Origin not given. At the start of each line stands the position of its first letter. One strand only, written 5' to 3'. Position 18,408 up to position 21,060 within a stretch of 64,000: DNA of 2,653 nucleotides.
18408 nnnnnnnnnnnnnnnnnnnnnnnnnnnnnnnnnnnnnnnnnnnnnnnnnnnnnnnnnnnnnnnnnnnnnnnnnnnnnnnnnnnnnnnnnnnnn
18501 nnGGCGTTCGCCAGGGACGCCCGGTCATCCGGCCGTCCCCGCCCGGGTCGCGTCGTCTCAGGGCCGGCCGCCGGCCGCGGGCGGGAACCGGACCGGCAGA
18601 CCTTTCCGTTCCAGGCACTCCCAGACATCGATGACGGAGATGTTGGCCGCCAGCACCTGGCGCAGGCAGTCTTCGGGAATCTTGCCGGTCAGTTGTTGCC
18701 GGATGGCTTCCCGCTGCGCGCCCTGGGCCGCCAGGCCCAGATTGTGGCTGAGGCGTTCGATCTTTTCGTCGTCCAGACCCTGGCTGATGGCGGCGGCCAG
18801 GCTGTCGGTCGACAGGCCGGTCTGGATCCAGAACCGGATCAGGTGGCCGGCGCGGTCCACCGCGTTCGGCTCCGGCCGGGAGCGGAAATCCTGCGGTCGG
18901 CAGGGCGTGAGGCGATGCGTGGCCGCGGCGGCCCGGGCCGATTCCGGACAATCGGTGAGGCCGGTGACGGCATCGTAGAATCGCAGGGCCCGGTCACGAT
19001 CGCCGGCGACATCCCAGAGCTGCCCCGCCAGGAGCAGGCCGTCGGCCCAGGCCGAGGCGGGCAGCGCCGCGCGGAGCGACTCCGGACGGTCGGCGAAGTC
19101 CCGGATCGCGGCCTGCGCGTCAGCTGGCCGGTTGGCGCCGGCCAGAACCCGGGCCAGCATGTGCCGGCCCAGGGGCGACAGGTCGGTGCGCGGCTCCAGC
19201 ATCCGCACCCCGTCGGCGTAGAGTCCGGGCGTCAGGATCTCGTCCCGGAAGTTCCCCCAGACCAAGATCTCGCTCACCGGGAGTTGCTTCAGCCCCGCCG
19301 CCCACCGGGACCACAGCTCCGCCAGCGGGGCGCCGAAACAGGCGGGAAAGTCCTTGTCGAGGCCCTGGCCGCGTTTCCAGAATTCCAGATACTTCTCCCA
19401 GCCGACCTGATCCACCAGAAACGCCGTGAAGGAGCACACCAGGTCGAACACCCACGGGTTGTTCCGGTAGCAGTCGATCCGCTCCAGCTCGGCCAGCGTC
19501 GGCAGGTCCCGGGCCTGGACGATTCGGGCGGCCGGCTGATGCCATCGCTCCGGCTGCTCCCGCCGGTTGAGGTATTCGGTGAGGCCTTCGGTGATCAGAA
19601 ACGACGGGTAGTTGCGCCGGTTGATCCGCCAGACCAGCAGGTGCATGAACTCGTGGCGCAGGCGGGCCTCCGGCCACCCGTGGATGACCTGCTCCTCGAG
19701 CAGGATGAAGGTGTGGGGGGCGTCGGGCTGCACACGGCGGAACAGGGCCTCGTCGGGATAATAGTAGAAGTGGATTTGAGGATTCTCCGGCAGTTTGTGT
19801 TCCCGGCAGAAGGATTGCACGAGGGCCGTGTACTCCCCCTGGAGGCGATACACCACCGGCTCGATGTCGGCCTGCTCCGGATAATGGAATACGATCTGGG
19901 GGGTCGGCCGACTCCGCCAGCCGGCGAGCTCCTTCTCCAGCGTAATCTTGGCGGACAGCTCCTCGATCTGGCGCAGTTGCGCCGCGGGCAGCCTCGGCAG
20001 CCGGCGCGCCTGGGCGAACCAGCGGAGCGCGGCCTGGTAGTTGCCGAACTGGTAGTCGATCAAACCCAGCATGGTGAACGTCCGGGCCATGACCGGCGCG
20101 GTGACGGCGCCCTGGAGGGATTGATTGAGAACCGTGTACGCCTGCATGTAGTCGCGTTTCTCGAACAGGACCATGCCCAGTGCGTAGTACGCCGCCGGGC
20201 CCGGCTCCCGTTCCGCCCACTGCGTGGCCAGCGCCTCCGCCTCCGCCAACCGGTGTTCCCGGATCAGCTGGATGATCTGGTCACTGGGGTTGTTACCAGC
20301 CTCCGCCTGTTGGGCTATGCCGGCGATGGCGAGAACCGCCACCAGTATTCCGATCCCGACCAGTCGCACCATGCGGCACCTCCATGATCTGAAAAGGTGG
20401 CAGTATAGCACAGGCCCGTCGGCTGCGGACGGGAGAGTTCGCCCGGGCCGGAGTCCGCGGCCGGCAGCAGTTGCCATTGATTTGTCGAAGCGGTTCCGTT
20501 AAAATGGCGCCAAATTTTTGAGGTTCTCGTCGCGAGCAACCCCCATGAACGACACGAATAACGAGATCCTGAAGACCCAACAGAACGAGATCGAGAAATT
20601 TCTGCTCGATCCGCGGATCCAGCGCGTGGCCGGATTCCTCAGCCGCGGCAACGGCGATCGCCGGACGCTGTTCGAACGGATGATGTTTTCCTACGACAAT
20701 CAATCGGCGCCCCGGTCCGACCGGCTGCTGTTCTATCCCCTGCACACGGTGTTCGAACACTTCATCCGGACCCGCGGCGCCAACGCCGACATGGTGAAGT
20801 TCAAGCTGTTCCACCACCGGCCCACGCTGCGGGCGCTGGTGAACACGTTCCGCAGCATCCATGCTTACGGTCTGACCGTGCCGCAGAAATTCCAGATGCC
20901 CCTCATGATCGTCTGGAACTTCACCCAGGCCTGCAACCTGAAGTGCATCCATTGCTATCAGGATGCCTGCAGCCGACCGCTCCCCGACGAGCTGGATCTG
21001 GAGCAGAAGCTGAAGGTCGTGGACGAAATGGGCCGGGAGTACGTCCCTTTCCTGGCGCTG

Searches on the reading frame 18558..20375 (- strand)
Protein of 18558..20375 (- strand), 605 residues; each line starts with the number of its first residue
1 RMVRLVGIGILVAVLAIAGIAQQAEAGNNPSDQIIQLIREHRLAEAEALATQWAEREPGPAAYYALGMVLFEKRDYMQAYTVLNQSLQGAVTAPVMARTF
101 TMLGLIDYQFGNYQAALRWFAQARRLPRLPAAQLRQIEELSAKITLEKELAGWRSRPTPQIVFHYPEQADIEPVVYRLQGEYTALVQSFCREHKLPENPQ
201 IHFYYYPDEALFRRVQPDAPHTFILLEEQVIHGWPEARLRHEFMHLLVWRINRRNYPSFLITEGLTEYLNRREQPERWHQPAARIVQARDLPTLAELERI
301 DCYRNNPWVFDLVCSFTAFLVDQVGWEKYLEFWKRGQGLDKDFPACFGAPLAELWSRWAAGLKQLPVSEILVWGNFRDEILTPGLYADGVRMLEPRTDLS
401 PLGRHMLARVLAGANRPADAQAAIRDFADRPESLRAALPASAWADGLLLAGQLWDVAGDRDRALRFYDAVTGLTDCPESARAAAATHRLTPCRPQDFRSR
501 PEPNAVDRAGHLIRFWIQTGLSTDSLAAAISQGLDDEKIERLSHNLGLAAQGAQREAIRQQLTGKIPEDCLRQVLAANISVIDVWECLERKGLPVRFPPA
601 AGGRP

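Call 3: search_protein_families(library=ncbifam, proteins=[window:18558-20375:-], max_evalue=0.001)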
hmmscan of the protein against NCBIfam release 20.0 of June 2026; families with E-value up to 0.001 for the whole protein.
window:18558-20375:- (605 aa): 1 family
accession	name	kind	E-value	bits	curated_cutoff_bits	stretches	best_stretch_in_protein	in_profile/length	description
TIGR02917.1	PEP_TPR_lipo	equivalog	0.00017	19.6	312.2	1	33-147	233-341/899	XrtA/PEP-CTERM system TPR-repeat protein PrsT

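Call 4: search_protein_families(library=pfam, proteins=[window:18558-20375:-], max_evalue=0.001)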
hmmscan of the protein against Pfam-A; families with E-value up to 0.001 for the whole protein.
window:18558-20375:- (605 aa): 2 families
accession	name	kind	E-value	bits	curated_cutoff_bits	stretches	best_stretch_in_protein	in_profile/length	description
PF13424.12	TPR_12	-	2.6e-07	31.2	30.1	1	61-126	4-74/77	Tetratricopeptide repeat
PF07719.23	TPR_2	-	4.3e-05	23.8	27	0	100-126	4-30/34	Tetratricopeptide repeat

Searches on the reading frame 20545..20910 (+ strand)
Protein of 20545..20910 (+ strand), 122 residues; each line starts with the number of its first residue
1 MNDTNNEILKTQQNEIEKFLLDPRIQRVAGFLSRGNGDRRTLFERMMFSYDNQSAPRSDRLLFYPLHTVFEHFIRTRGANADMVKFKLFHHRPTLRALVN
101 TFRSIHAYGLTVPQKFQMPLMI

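Call 16: search_protein_families(library=pfam, proteins=[window:20545-20910:+], max_evalue=10)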
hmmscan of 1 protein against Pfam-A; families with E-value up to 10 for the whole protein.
window:20545-20910:+ (122 aa): 0 families

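Call 70: search_protein_representatives(protein=window:20545-20880:+)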
Query: 112 residues. Proteins with E-value up to 0.001 (for the whole library): 25; up to 1e-10: 7; up to 1e-30: 2. The best 25 are listed.
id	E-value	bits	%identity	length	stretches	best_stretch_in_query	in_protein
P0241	7.1e-36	138.6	64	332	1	6-112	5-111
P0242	5.9e-33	129.2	63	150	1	6-104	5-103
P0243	1.8e-18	82.7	65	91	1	29-109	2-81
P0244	3.4e-14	68.9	42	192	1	13-112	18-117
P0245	2.1e-12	63.2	36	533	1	11-111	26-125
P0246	1.2e-11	60.7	33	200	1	9-111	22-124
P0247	1.0e-10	57.7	41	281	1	19-111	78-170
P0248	1.4e-10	57.3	46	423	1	21-112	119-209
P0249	1.9e-10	56.9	40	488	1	17-111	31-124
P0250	3.0e-10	56.2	47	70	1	1-57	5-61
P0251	5.9e-10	55.3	35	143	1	12-112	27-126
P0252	7.1e-09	51.8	34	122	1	12-104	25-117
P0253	9.9e-09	51.3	31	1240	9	18-46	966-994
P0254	1.7e-08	50.6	33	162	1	20-111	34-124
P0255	2.7e-08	50.0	34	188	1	14-112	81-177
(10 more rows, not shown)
